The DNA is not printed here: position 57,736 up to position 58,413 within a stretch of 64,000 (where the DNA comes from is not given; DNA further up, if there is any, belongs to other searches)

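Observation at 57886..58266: SpoVG with an inserted Cys4 zinc ribbon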

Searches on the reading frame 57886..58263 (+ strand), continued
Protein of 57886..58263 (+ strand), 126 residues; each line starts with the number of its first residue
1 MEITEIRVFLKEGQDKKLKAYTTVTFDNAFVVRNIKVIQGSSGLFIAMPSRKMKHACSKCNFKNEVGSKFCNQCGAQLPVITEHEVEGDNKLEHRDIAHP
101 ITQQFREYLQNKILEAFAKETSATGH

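Call 18: find_homologous_proteins(query=P0146, max_evalue=0.001)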
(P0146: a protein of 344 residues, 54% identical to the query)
Query P0146 (344 aa): 2034 proteins with E <= 0.001 among 8000 candidates; the best 120 are listed.
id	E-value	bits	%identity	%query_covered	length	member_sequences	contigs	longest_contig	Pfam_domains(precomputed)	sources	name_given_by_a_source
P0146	5.4e-222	755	100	100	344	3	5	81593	PF04026.18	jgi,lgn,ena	-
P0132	1.4e-80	290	50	100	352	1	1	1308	PF04026.18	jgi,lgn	-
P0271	9.4e-71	257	65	51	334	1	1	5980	PF12773.14,PF04026.18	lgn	-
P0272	9.1e-67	244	50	81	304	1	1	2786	PF12773.14,PF04026.18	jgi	-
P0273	1.5e-66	243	46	100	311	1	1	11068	PF12773.14,PF04026.18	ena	-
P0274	1.6e-66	243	47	89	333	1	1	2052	PF04026.18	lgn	-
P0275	6.8e-66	241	55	64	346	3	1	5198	PF12773.14,PF04026.18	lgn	-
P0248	1.4e-65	240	62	51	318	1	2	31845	PF04026.18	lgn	-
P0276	1.6e-64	237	49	81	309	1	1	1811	PF12773.14,PF04026.18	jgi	-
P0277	2.5e-64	236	44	100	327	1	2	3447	PF12773.14,PF04026.18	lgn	-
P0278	2.7e-64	236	62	52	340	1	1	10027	PF04026.18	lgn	-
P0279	2.9e-64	236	52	74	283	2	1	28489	PF04026.18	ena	-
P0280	5.0e-64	235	49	79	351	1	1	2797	PF04026.18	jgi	-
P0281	1.9e-63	233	45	100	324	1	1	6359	PF04026.18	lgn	-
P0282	2.1e-63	233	45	100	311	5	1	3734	PF12773.14,PF04026.18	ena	-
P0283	2.9e-63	233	63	51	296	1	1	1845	PF03576.20,PF12773.14,PF04026.18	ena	-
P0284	3.2e-63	232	43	100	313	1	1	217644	PF04026.18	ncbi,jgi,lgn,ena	-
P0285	7.4e-63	231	43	100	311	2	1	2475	PF12773.14,PF04026.18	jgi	-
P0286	9.2e-63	231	53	62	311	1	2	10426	PF12773.14,PF04026.18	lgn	-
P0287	2.8e-62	229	59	51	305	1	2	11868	PF12773.14,PF04026.18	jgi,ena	-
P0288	3.0e-62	229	-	-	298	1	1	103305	PF04026.18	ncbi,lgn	-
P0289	3.7e-62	229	42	100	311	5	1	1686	PF12773.14,PF04026.18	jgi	-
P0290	4.5e-62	229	64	51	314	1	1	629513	PF04026.18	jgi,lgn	jgi:stage V sporulation protein G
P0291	5.0e-62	229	61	56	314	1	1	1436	PF12773.14,PF04026.18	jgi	jgi:stage V sporulation protein G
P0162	8.2e-62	228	54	71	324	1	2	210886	PF04026.18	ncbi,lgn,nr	ncbi:MAG: septation protein SpoVG family protein [Planctomycetes bacterium]|nr:septation protein Spo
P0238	1.2e-61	227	63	51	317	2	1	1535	PF12773.14,PF04026.18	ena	-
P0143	1.7e-61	227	48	100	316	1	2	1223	PF04026.18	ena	-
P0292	2.2e-61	226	42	100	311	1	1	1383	PF12773.14,PF04026.18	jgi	jgi:stage V sporulation protein G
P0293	2.6e-61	226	58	58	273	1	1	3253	PF12773.14,PF04026.18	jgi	jgi:DNA-binding cell septation regulator SpoVG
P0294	3.8e-61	226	42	100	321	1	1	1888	PF12773.14,PF04026.18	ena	-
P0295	5.2e-61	225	60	51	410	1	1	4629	PF04026.18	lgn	-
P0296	8.0e-61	225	60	51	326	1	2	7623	PF12773.14,PF04026.18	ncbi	-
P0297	2.2e-60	223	61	51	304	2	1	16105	PF04026.18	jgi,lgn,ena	-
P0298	2.4e-60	223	62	51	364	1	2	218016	PF04026.18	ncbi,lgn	-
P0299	2.4e-60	223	61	51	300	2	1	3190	PF12773.14,PF04026.18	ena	-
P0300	4.9e-60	222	58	56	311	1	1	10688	PF12773.14,PF04026.18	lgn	-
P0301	8.5e-60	221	43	100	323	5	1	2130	PF12773.14,PF04026.18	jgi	-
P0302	1.4e-59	221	47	79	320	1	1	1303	PF04026.18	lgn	-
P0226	2.0e-59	220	53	60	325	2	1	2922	PF04026.18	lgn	-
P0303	4.5e-59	219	57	59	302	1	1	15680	PF04026.18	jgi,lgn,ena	-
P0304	5.8e-59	219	45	100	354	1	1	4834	PF04026.18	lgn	-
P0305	6.8e-59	218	61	55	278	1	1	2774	PF12773.14,PF04026.18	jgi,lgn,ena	-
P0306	8.6e-59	218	58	51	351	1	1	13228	PF04026.18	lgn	-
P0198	9.9e-59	218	40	97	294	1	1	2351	PF12773.14,PF04026.18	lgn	-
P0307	1.2e-58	217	58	51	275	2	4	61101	PF12773.14,PF04026.18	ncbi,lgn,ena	ncbi:MAG: SpoVG family protein [Planctomycetota bacterium]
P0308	1.9e-58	217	61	51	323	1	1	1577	PF12773.14,PF04026.18,PF13248.12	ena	-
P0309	3.2e-58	216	54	64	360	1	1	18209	PF12773.14,PF04026.18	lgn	-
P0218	3.2e-58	216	59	50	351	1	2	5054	PF04026.18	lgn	-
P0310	7.8e-58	215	44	100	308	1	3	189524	PF12773.14,PF04026.18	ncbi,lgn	-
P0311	8.0e-58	215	56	52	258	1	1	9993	PF04026.18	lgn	-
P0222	1.1e-57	214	43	100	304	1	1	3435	PF12773.14,PF04026.18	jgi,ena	-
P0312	1.3e-57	214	50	79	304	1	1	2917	PF12773.14,PF04026.18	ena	-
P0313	1.4e-57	214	60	49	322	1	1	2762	PF04026.18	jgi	-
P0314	1.5e-57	214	56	51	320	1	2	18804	PF04026.18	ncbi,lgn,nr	ncbi:MAG: septation protein SpoVG family protein [Planctomycetes bacterium]|nr:septation protein Spo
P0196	2.4e-57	213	52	71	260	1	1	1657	PF12773.14,PF04026.18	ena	-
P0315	2.4e-57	213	43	100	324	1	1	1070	PF12773.14,PF04026.18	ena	-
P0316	2.8e-57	213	60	51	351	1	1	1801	PF12773.14,PF04026.18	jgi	jgi:stage V sporulation protein G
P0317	4.0e-57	212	54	71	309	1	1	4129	PF12773.14,PF04026.18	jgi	jgi:stage V sporulation protein G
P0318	4.3e-57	212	59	58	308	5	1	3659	PF12773.14,PF04026.18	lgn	-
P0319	4.8e-57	212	61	51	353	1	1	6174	PF04026.18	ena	-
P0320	7.1e-57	212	52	51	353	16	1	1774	PF12773.14,PF04026.18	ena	-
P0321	1.1e-56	211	42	100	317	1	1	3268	PF04026.18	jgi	-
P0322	1.2e-56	211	46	73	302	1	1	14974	PF12773.14,PF04026.18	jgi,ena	-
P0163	1.3e-56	211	48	56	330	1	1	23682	PF12773.14,PF04026.18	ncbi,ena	-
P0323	1.9e-56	210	46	76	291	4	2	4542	PF04026.18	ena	-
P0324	2.0e-56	210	57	52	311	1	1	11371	PF12773.14,PF04026.18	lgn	-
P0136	2.2e-56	210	77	35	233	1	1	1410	PF04026.18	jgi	-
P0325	2.9e-56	210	59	51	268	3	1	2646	PF12773.14,PF04026.18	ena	-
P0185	2.9e-56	210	58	50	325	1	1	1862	PF12773.14,PF04026.18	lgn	-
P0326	3.9e-56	209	57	50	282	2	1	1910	PF04026.18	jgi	-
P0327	4.5e-56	209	42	100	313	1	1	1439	PF04026.18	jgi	-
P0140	5.3e-56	209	62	50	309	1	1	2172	PF04026.18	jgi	jgi:stage V sporulation protein G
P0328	7.4e-56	208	54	55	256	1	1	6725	PF04026.18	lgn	-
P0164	8.2e-56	208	55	51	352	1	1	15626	PF12773.14,PF04026.18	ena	-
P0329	1.1e-55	208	57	50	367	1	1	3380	PF04026.18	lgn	-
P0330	1.2e-55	208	55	51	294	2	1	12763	PF04026.18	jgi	-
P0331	1.6e-55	207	57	50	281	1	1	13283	PF04026.18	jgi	-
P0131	1.7e-55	207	59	50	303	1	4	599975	PF04026.18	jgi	jgi:stage V sporulation protein G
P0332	1.7e-55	207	57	50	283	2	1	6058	PF12773.14,PF04026.18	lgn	-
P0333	1.8e-55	207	52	68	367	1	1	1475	PF12773.14,PF04026.18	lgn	-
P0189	2.4e-55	207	56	52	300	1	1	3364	PF04026.18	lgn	-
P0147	3.0e-55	206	51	70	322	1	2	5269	PF04026.18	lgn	-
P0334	3.3e-55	206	59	55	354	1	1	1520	PF04026.18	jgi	-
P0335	3.3e-55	206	55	52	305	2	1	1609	PF04026.18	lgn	-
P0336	4.1e-55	206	57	57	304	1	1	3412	PF04026.18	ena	-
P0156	4.2e-55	206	53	50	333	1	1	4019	PF04026.18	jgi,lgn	-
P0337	8.5e-55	205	63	40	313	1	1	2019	PF12773.14,PF04026.18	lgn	-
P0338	1.0e-54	205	52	52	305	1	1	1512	PF12773.14,PF04026.18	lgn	-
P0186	1.5e-54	204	48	58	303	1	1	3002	PF04026.18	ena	-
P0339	1.6e-54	204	42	17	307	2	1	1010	PF04026.18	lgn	-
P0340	1.9e-54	204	52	60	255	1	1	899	PF04026.18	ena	-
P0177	3.2e-54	203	43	82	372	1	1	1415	PF04026.18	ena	-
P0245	3.9e-54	203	41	100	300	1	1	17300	PF04026.18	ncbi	-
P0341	4.5e-54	202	59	48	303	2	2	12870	PF12773.14,PF04026.18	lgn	-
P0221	4.8e-54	202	55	50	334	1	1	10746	PF04026.18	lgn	-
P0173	5.6e-54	202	42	100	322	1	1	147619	PF12773.14,PF04026.18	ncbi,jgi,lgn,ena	-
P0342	6.8e-54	202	52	58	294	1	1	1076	PF04026.18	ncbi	-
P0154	7.1e-54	202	55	51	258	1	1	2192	PF04026.18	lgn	-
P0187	8.1e-54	202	56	51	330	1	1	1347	PF04026.18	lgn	-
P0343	9.3e-54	201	67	35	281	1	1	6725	PF04026.18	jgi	-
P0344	1.4e-53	201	51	52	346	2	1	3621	PF04026.18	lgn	-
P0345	2.7e-53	200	54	51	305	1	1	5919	PF04026.18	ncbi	-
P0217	2.8e-53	200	59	51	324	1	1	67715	PF04026.18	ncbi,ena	-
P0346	4.1e-53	199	51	64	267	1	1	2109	PF04026.18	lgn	-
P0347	6.7e-53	199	53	52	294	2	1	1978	PF04026.18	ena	-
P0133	6.9e-53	199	41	100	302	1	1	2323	PF04026.18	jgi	-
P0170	1.1e-52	198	54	51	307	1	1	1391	PF04026.18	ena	-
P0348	1.5e-52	197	55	51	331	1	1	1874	PF04026.18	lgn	-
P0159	2.0e-52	197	41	100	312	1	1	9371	PF12773.14,PF04026.18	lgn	-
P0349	3.1e-52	196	51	58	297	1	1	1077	PF04026.18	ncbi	-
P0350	3.1e-52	196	59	51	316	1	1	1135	PF04026.18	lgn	-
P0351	3.1e-52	196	64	37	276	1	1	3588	PF04026.18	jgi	-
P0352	4.0e-52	196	61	38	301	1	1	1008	PF04026.18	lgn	-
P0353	4.3e-52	196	49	60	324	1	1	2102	PF04026.18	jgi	-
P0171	5.1e-52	196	66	35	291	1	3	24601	PF04026.18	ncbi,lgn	ncbi:MAG: SpoVG family protein [Phycisphaerae bacterium]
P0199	5.7e-52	196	40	100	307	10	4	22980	PF04026.18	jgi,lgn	jgi:DNA-binding cell septation regulator SpoVG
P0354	7.4e-52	195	49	58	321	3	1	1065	PF04026.18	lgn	-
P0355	7.4e-52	195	54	50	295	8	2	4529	PF04026.18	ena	-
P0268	7.9e-52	195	56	52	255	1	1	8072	PF04026.18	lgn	-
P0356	8.9e-52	195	60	43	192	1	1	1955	PF12773.14,PF04026.18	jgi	jgi:stage V sporulation protein G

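Call 28: list_cluster_members(proteins=[P0121, P0123, P0125, P0127, P0130, P0135, P0138, P0220, P0224, P0243])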
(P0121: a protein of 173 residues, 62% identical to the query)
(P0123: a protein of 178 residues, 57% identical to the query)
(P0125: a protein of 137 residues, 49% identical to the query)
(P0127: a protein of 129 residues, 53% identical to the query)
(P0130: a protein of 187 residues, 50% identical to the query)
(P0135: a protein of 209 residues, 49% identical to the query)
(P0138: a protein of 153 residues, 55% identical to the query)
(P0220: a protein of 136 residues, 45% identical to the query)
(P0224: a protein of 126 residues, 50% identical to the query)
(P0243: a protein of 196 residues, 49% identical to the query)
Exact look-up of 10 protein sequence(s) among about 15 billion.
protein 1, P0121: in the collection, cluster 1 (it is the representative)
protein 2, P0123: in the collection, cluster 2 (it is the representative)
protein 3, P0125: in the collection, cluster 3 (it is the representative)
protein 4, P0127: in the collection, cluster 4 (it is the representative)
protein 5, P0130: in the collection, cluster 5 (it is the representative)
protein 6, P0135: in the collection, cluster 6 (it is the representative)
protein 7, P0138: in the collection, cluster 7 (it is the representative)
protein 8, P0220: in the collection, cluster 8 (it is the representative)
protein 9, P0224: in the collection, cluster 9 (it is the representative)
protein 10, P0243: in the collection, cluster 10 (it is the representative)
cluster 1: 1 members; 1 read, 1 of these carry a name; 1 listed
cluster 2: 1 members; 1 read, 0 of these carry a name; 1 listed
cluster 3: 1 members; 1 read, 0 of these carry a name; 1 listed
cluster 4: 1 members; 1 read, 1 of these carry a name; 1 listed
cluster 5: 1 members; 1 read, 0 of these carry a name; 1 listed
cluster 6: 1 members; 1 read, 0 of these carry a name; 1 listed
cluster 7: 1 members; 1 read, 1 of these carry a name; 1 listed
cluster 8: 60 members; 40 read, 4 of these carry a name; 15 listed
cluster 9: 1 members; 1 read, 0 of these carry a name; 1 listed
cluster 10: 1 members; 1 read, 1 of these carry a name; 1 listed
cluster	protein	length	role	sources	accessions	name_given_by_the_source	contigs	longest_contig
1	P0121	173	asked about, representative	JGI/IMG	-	stage V sporulation protein G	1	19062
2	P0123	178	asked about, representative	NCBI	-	-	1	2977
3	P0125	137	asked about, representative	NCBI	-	-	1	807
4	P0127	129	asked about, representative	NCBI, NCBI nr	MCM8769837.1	MAG: septation protein SpoVG family protein [Candidatus Omnitrophica bacterium] | septation protein SpoVG family protein [Candidatus Omnitrophota bacterium]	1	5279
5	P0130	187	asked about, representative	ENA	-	-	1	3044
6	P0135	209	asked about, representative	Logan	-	-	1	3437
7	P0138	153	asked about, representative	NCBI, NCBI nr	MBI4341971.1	MAG: septation protein SpoVG family protein [Candidatus Omnitrophica bacterium] | septation protein SpoVG family protein [Candidatus Omnitrophota bacterium]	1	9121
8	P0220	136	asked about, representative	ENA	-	-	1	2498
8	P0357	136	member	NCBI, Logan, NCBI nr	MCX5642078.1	MAG: SpoVG family protein [Candidatus Omnitrophica bacterium] | SpoVG family protein [Candidatus Omnitrophota bacterium]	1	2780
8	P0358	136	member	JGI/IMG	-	stage V sporulation protein G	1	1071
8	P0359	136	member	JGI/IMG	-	stage V sporulation protein G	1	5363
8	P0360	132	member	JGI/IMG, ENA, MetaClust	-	\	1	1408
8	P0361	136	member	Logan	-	-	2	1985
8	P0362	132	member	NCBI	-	-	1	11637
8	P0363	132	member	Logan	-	-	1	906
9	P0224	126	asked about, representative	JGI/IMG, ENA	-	-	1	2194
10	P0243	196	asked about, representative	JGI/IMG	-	stage V sporulation protein G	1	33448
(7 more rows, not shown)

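Call 44: predict_structure(alignment_id=A1)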
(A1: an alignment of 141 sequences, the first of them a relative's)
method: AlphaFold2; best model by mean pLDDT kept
length: 126 residues; sequences in the alignment: 141
mean_pLDDT: 79.5   pTM: 0.62
mean pLDDT of the five models: 79.5, 79.4, 78.6, 78.0, 76.7
residues with pLDDT >= 90: 46; 70-90: 49; 50-70: 18; < 50: 13
segments of 3 or more residues with pLDDT < 50: 82-90, 97-99
pLDDT, mean of each block of 10 residues (from residue 1): 93 83 94 91 82 79 83 84 44 51 84 94 69
secondary structure, 60 per line:
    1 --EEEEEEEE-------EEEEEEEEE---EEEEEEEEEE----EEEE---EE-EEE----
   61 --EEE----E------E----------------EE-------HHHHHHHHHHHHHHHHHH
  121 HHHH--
elements in order: E3-10 E18-26 E30-39 E44-47 E54-56 E63-65 H103-124
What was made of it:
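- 58042..58122 (+): Zinc-ribbon module (residues 53-79); Cys codons at 58054-56, 58063-65, 58096-98 and 58105-07. The model has two short hairpins at pLDDT about 80 (call 44).
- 58165..58239 (+): SpoVG core, C-terminal part (residues 94-118): the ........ motif and the recognition helix. Helix 103-124 in the model (call 44).
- On SpoVG (Pfam PF04026): AlphaFold2 model with mean pLDDT 79.5 (call 44).
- The AlphaFold2 model gives the ribbon pLDDT of about 80, with strands 54-56 and 63-65 (call 44). Model confidence is low for residues 82-90 and 97-99 (call 44).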

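Call 47: fold_search(model_id=the predicted structure, library=pdb)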
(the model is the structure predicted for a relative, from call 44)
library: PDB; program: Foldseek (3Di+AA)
matches with E <= 10: 111; with E <= 0.001: 10
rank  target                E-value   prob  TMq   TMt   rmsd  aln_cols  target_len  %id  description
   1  2i9x_A                1.8e-05  1.00  0.52  0.74   4.3       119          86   27  Structural Genomics, the crystal structure of SpoVG conserved domain from Staphylococcus epidermidis ATCC 12228 (released 2006-10-03)
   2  2i9z_B                2.1e-05  1.00  0.54  0.78   3.7       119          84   27  Structural Genomics, the Crystal structure of full-length SpoVG from Staphylococcus epidermidis ATCC 12228 (released 2006-10-10)
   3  2i9x_B                2.6e-05  1.00  0.53  0.76   5.2       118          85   27  Structural Genomics, the crystal structure of SpoVG conserved domain from Staphylococcus epidermidis ATCC 12228 (released 2006-10-03)
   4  2i9z_A                3.3e-05  1.00  0.51  0.71   5.7       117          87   27  Structural Genomics, the Crystal structure of full-length SpoVG from Staphylococcus epidermidis ATCC 12228 (released 2006-10-10)
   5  2ia9_A                9.7e-05  1.00  0.59  0.76   3.1       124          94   26  Structural Genomics, the crystal structure of SpoVG from Bacillus subtilis subsp. subtilis str. 168 (released 2006-10-17)
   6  2ia9_B                1.1e-04  1.00  0.58  0.75   4.5       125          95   26  Structural Genomics, the crystal structure of SpoVG from Bacillus subtilis subsp. subtilis str. 168 (released 2006-10-17)
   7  2ia9_C                1.4e-04  1.00  0.56  0.80   4.9       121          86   26  Structural Genomics, the crystal structure of SpoVG from Bacillus subtilis subsp. subtilis str. 168 (released 2006-10-17)
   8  2ia9_F                2.3e-04  1.00  0.58  0.79   2.0       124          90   23  Structural Genomics, the crystal structure of SpoVG from Bacillus subtilis subsp. subtilis str. 168 (released 2006-10-17)
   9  2ia9_D                2.9e-04  1.00  0.54  0.67   5.1       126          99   26  Structural Genomics, the crystal structure of SpoVG from Bacillus subtilis subsp. subtilis str. 168 (released 2006-10-17)
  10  2ia9_E                3.4e-04  1.00  0.54  0.79   2.4       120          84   26  Structural Genomics, the crystal structure of SpoVG from Bacillus subtilis subsp. subtilis str. 168 (released 2006-10-17)
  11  5af6_I                7.2e-01  1.00  0.21  0.88   0.8        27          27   37  Structure of Lys33-linked diUb bound to Trabid NZF1 (released 2015-03-25)
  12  7pcv_A                7.6e-01  0.23  0.19  0.21  12.1        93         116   16  Crystal structure of RBM5 RRM1-zinc finger (released 2022-08-17)
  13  5af6_H                8.5e-01  0.99  0.21  0.83   0.9        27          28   37  Structure of Lys33-linked diUb bound to Trabid NZF1 (released 2015-03-25)
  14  7yui_B                1.1e+00  0.41  0.19  0.11  11.2        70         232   16  Crystal structure of HOIL-1L(195-423) in complex with the linear tetra-ubiquitin (released 2023-08-30)
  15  4s1z_I                1.2e+00  0.99  0.20  0.89   0.7        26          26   35  Crystal structure of TRABID NZF1 in complex with K29 linked di-Ubiquitin (released 2015-04-08)
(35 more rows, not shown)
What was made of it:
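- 58042..58122 (+): Foldseek matches NZF and RanBP2 zinc fingers at rmsd 0.7-0.9 A (call 47).
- On SpoVG (Pfam PF04026): Foldseek probability 1.0, target-normalised TM 0.67-0.80 to all solved SpoVG chains (call 47).
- Closest known: RanBP2/NZF-type zinc fingers. Same: The modelled fold superposes on NZF and RanBP2 fingers at 0.7-0.9 A (call 47).
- Foldseek matches to NZF and RanBP2 zinc fingers have rmsd 0.7-0.9 A over 25-27 residues (call 47). The best structural matches of the ribbon are NZF and RanBP2 fingers that bind ubiquitin or Ran (call 47).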

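Call 51: search_protein_families(library=ncbifam, proteins=[window:57886-58263:+], max_evalue=0.01)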
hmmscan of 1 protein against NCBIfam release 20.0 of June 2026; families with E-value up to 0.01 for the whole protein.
window:57886-58263:+ (126 aa): 1 family
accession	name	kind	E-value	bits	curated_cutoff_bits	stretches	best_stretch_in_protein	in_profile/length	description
NF009749.0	PRK13259.1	equivalog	1.8e-26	92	108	2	1-55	1-54/96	septation regulator SpoVG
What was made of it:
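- On Septation regulator SpoVG, NCBIfam equivalog NF009749: 92 bits against a cutoff of 108; the match is split into two stretches by the insert (call 51).
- Closest known: Canonical SpoVG. Different: Because the insert splits the match, the protein falls below the NCBIfam equivalog cutoff (92 vs 108 bits, call 51).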

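Call 56: search_protein_families(library=pfam, proteins=[P0126, P0146], max_evalue=0.001)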
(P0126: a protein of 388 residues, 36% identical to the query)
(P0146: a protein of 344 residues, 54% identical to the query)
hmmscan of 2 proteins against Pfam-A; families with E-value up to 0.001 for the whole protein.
P0126 (388 aa): 1 family
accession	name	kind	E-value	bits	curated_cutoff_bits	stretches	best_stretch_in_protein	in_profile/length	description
PF04026.17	SpoVG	-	6.5e-101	331.1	29.6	4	285-368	2-82/82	SpoVG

P0146 (344 aa): 2 families
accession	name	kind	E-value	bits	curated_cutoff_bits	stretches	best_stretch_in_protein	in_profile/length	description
PF04026.17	SpoVG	-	4.8e-26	91.2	29.6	1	1-117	1-80/82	SpoVG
PF12773.13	DZR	-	2.8e-05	24.6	27.3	1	57-79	1-23/45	Double zinc ribbon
